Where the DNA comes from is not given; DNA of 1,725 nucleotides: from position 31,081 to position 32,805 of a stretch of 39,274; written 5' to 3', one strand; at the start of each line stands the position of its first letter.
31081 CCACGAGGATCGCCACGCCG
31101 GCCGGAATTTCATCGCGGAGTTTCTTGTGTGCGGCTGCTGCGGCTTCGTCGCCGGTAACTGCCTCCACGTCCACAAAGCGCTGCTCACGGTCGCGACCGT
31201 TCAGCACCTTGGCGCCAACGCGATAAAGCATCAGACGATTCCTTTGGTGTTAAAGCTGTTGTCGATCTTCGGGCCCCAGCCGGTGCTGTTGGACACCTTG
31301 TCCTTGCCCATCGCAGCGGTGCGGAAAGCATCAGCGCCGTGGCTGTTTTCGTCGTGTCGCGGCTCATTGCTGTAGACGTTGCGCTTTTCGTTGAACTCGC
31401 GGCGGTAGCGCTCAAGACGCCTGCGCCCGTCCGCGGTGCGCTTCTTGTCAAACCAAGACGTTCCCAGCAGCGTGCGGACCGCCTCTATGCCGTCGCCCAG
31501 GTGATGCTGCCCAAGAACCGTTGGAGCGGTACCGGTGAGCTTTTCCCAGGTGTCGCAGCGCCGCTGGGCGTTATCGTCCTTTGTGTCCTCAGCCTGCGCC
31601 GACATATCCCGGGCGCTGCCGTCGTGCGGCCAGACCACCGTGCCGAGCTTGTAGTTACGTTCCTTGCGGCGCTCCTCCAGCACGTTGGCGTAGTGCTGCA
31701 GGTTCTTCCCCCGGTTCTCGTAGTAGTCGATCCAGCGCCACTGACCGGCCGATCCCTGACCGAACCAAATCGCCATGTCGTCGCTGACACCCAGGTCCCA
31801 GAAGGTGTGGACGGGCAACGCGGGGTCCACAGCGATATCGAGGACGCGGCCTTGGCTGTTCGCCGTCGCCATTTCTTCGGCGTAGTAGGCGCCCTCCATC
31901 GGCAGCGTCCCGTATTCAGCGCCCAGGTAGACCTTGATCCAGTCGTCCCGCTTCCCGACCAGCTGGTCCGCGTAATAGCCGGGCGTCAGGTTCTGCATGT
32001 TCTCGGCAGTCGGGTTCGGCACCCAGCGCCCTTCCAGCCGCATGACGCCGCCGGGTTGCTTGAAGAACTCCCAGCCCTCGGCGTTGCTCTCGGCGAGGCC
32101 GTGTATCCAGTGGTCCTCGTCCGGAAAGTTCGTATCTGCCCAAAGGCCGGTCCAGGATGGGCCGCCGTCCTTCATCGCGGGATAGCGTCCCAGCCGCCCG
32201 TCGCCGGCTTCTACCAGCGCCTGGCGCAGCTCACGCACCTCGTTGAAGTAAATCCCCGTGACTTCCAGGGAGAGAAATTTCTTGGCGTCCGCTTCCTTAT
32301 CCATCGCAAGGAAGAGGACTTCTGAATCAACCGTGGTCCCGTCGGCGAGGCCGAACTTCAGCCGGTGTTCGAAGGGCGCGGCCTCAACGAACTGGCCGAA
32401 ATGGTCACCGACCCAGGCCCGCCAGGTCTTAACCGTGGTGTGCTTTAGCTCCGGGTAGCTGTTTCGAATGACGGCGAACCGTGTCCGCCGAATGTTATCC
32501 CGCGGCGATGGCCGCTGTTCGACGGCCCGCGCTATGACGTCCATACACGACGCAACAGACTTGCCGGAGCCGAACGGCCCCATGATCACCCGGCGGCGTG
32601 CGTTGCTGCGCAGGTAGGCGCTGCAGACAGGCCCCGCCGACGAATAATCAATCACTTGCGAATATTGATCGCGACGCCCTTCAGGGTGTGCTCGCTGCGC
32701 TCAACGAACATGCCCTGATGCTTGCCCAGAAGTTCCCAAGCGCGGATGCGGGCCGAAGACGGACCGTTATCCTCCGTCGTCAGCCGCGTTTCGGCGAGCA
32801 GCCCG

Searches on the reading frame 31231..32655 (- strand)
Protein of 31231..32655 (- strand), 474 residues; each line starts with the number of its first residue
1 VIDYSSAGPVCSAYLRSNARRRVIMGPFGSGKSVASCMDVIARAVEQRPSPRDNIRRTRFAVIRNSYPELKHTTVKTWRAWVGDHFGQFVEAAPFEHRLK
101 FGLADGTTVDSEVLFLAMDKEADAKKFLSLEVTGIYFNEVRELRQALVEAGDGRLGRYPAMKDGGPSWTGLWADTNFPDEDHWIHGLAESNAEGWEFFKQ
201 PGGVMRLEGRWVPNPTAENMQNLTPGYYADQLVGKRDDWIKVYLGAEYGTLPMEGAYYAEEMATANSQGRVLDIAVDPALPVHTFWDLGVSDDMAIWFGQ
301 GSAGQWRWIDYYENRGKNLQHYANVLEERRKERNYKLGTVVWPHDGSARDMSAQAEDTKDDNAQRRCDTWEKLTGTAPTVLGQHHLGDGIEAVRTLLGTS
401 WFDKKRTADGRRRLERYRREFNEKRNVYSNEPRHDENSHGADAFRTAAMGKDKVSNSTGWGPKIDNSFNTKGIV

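Call 11: search_protein_families(library=pfam, proteins=[window:31231-32655:-], max_evalue=0.01)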
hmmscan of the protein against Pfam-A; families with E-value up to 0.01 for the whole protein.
window:31231-32655:- (474 aa): 1 family
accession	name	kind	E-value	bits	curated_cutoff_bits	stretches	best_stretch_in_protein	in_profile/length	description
PF03237.21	Terminase_6N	-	0.0018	18.4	22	1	24-144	2-109/215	Terminase large subunit, T4likevirus-type, N-terminal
